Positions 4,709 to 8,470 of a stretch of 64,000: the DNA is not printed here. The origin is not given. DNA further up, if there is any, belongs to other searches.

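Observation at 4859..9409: Possible cohesin-dockerin-type surface complex: giant beta-helix protein with dockerin-like segments next to a membrane-anchored cohesin-like/FN3 protein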

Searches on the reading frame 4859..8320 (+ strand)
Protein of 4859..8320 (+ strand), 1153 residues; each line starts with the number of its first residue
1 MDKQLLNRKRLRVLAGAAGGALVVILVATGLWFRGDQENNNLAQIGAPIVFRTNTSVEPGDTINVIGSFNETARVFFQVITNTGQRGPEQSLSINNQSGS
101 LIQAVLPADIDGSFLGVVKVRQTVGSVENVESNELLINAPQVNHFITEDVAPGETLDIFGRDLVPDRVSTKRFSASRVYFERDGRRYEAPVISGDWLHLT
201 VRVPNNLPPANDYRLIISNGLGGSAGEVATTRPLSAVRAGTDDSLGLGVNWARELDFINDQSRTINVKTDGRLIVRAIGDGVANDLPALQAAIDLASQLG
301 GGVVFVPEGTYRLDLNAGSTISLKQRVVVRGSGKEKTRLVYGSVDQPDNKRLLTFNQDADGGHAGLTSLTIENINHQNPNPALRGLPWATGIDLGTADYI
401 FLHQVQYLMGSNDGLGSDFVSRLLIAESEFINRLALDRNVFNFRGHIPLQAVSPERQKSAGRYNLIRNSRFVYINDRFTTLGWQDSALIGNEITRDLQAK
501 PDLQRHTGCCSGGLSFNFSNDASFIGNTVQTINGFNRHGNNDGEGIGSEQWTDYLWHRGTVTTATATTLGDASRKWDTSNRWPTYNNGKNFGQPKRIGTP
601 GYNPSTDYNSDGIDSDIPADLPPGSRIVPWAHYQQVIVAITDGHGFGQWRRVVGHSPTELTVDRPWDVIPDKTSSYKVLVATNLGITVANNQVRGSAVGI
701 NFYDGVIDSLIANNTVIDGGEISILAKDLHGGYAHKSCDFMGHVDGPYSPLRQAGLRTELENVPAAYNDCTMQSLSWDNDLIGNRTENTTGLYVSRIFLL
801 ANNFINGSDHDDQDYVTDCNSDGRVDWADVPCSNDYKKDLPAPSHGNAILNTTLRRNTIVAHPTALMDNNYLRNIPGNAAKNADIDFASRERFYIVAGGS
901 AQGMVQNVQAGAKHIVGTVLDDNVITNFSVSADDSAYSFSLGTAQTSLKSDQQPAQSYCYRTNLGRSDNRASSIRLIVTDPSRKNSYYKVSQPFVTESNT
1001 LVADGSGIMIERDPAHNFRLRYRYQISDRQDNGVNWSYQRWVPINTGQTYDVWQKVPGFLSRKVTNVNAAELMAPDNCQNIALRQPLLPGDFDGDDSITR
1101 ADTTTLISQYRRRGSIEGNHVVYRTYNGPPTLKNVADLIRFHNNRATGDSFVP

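Call 7: search_protein_families(library=pfam, proteins=[window:4859-8320:+], max_evalue=1)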
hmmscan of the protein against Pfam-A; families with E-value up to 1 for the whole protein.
window:4859-8320:+ (1153 aa): 3 families
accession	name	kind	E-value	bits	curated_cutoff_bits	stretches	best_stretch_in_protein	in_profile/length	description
PF12708.12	Pect-lyase_RHGA_epim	-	1.6e-07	31.8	27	1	277-340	9-69/213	Rhamnogalacturonase A/epimerase, pectate lyase-like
PF00404.24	Dockerin_1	-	0.05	14.2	22.9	0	802-829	19-48/57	Dockerin type I domain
PF03524.21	CagX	-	0.15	12.3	34.2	1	874-1010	15-142/198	Conjugal transfer protein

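Call 8: search_protein_families(library=ncbifam, proteins=[window:4859-8320:+], max_evalue=1)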
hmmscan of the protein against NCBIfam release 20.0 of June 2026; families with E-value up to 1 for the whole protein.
window:4859-8320:+ (1153 aa): 2 families
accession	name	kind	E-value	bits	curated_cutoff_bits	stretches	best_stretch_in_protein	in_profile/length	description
NF049898.1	RhamgalacuronBT4146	equivalog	7.7e-06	24.9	500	1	277-336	6-68/445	rhamnogalacturonidase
NF049899.1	RhamgalacuronBT4153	equivalog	0.0086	14.8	650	1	287-331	64-111/432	rhamnogalacturonidase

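Call 10: search_solved_structures(query=window:4859-8320:+, max_evalue=10, show_alignments=3)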
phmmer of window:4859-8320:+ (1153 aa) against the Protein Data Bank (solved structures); distinct sequences matched with E-value up to 10: 6.
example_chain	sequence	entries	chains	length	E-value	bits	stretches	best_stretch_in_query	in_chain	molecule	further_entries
5lw3_A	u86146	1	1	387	1.9e-07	32.8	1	277-371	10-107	Poly(beta-D-mannuronate) C5 epimerase 6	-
2pyg_A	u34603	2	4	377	1e-06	30.4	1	277-378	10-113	Poly(beta-D-mannuronate) C5 epimerase 4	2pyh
3zpp_A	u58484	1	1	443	0.00039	21.8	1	277-313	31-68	CELL WALL SURFACE ANCHOR FAMILY PROTEIN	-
4urr_A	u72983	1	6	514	0.016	16.5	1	276-336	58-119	BIFUNCTIONAL TAIL PROTEIN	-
2vbe_A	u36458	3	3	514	0.016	16.5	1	276-336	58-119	TAILSPIKE-PROTEIN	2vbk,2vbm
5h5t_A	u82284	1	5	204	0.088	14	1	224-358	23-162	Flagellar hook-associated protein 2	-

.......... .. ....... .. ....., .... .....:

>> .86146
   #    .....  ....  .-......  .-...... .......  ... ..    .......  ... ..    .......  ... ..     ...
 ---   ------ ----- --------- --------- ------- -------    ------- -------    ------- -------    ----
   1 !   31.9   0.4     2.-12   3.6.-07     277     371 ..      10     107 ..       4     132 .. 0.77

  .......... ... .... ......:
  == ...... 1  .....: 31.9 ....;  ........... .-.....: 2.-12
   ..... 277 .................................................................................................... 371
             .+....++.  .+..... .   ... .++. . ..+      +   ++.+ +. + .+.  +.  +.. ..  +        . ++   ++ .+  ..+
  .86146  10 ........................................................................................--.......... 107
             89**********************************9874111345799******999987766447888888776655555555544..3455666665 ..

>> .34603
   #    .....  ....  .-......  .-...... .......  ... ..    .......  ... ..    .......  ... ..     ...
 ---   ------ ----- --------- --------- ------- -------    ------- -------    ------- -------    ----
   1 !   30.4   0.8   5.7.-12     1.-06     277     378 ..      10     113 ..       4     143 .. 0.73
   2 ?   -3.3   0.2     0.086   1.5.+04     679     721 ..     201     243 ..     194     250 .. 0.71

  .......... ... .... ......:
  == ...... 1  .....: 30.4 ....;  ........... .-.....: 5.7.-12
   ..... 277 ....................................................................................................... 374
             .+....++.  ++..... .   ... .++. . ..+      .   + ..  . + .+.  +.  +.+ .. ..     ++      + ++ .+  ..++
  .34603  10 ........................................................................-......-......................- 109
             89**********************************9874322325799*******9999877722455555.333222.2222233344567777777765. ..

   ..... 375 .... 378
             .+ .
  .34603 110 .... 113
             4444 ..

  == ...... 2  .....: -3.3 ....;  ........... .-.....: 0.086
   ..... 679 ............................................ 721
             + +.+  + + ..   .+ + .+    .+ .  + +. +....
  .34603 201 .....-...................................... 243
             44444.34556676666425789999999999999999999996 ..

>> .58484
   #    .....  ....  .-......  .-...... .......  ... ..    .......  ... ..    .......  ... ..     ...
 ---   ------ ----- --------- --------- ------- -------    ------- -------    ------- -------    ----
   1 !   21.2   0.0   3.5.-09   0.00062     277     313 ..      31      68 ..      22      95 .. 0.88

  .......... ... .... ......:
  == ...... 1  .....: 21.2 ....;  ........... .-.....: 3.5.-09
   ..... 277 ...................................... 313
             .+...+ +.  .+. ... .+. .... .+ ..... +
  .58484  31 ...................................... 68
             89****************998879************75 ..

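Call 12: find_homologous_proteins(query=window:4859-8320:+, max_evalue=0.001)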
Query window:4859-8320:+ (1153 aa): 6 proteins with E <= 0.001 among 8000 candidates.
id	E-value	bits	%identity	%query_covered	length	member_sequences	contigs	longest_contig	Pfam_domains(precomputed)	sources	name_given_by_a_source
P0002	0.0e+0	2654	100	100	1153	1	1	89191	PF12708.13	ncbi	-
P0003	1.1e-46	178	27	63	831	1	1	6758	PF13229.13,PF12708.13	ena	-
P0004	2.5e-46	177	27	62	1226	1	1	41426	PF13229.13,PF12708.13,PF05448.19,PF01738.25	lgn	-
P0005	8.8e-41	158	26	58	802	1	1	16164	PF12708.13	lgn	-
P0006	6.0e-18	83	29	27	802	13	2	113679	PF12708.13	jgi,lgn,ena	jgi:hypothetical protein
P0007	3.8e-4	37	46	5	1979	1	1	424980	PF12708.13,PF06452.17,PF00395.26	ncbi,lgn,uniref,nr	ncbi:glycosyl hydrolase family 28-related protein [Paenibacillus sp. NFR01]|uniref:glycosyl hydrolas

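Call 42: find_related_loci(query=window:4859-8320:+, collection=genome_contigs, flank=10000)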
Query window:4859-8320:+ (1153 aa) in genome_contigs; peptide patterns used: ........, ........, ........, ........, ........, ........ (x = any residue, [..] = any of these).
22 stretches matched a pattern, but none encodes a relative of the query by tblastn (E <= 1e-3).

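Call 55: find_related_loci(query=A6, collection=metagenome_contigs, flank=6000)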
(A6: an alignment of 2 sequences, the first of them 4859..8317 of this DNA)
Query A6 (1153 aa) in metagenome_contigs; peptide patterns used: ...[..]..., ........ (x = any residue, [..] = any of these).
292 stretches matched a pattern; 1 encode a relative of the query (tblastn E <= 1e-3); 1 distinct loci.
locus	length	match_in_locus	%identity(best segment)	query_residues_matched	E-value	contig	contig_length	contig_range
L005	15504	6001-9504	45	3-1153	0e+0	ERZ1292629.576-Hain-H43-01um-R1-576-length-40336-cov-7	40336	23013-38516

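Call 81: predict_structure(alignment_id=A8)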
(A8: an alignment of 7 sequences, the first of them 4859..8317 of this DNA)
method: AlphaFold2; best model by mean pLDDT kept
length: 1153 residues; sequences in the alignment: 7
mean_pLDDT: 48.3   pTM: 0.52
mean pLDDT of the five models: 48.3, 47.8, 45.4, 42.0, 40.9
residues with pLDDT >= 90: 47; 70-90: 218; 50-70: 272; < 50: 616
segments of 3 or more residues with pLDDT < 50: 1-46, 111-113, 168-172, 344-350, 357-361, 376-396, 411-418, 435-460, 499-513, 534-634, 679-683, 704-706, 725-778, 788-850, 863-1087, 1113-1124, 1146-1153
pLDDT, mean of each block of 10 residues (from residue 1): 36 43 43 32 44 58 63 74 67 71 66 60 66 70 73 85 63 72 91 85 89 84 73 73 72 70 87 81 84 88 90 68 81 89 49 49 79 54 27 54 80 47 82 44 25 32 77 61 71 65 34 52 78 39 22 21 20 22 24 24 24 27 28 47 53 56 61 55 61 60 53 63 40 21 24 20 23 35 52 28 21 21 26 24 30 73 38 29 22 20 21 20 21 23 21 21 22 20 20 21 25 34 31 32 31 24 22 24 36 57 64 41 50 70 48 32
secondary structure, 60 per line:
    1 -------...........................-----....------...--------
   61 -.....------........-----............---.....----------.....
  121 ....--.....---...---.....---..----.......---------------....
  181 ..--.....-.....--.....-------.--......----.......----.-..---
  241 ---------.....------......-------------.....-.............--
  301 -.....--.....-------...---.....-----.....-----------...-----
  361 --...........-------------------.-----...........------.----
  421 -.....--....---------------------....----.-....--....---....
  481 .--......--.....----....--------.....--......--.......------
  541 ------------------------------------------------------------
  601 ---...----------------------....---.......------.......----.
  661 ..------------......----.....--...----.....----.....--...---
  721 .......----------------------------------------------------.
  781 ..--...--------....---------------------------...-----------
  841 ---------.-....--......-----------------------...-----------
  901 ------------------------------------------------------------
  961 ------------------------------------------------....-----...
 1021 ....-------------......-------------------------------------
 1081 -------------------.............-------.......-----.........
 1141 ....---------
elements in order (helices of 4 or more, strands of 3 or more residues): H8-34 H40-43 E50-52 E62-66 E73-80 E86-97 E101-105 E116-124 E127-131 E135-137 E141-145 E155-161 E177-182 E185-189 E191-195 E198-202 E213-218 H223-226 E227-229 H250-254 E264-266 E280-284 H286-298 E302-306 E309-313 E321-323 E327-331 E337-341 E353-355 E363-373 E399-409 E422-426 E429-432 H454-457 E464-467 E470-473 E477-481 E484-489 E492-496 H501-504 E513-517 E520-525 E528-534 H629-632 E636-642 E649-655 E660-662 E675-680 E685-689 E692-694 E699-703 E708-712 E715-717 E721-727 E780-782 E785-787 E796-799 E827-829 E852-855 E858-863 E1009-1012 E1018-1024 E1038-1043 H1100-1112 H1120-1126 H1132-1144

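Call 83: fold_search(model_id=the predicted structure, library=pdb)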
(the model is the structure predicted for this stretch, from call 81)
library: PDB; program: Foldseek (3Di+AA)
matches with E <= 10: 1605; with E <= 0.001: 67
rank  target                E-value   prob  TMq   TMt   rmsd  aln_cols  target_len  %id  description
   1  8jaz_A                2.4e-06  1.00  0.13  0.30  10.3       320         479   18  Structure of the alginate epimerase/lyase complexed with di-mannuronic acid (released 2024-05-08)
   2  5lw3                  4.0e-06  1.00  0.14  0.40   8.6       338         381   16  Azotobacter vinelandii Mannuronan C-5 epimerase AlgE6 A-module (released 2017-10-25)
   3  2pyg_B                6.6e-06  1.00  0.14  0.38   9.8       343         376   17  Azotobacter vinelandii Mannuronan C-5 epimerase AlgE4 A-module (released 2008-05-27)
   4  2pyh_B                7.2e-06  1.00  0.13  0.34  11.1       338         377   17  Azotobacter vinelandii Mannuronan C-5 epimerase AlgE4 A-module complexed with mannuronan trisaccharide (released 2008-05-27)
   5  8ja4                  1.0e-05  1.00  0.13  0.28   8.4       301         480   17  Structure of the alginate epimerase/lyase (released 2024-05-08)
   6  7chu_A                1.8e-05  1.00  0.14  0.28  17.7       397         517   12  Geobacillus virus E2 - ORF18 (released 2021-04-14)
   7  2pyg_A                3.5e-05  1.00  0.12  0.30  10.2       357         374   16  Azotobacter vinelandii Mannuronan C-5 epimerase AlgE4 A-module (released 2008-05-27)
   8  2pyh_A                3.6e-05  1.00  0.14  0.37   8.0       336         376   17  Azotobacter vinelandii Mannuronan C-5 epimerase AlgE4 A-module complexed with mannuronan trisaccharide (released 2008-05-27)
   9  5zru_A                9.0e-05  1.00  0.14  0.25  21.6       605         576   11  Crystal structure of Agl-KA catalytic domain (released 2019-10-23)
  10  7y9a_A                9.4e-05  1.00  0.08  0.25  11.6       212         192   13  Crystal structure of sDscam Ig1-2 domains, isoform beta2v6 (released 2023-05-24)
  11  4ouo                  1.1e-04  1.00  0.07  0.27  13.5       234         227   13  anti-Bla g 1 scFv (released 2014-03-05)
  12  6vup                  1.1e-04  1.00  0.07  0.26  13.1       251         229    8  Reverse Transcriptase Diabody with R83T/E85C Mutations (released 2021-02-17)
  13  6oan_B                1.5e-04  1.00  0.07  0.27  15.3       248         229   10  Structure of DBP in complex with human neutralizing antibody 053054 (released 2019-06-12)
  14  6gcu_A                1.6e-04  1.00  0.08  0.13  12.4       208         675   10  MET receptor in complex with InlB internalin domain and DARPin A3A (released 2019-05-15)
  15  8w86_A                1.6e-04  1.00  0.09  0.30  12.2       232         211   12  HLA-DQ2.5-B/C hordein peptide in complex with DQN0385AE02 (released 2023-11-08)
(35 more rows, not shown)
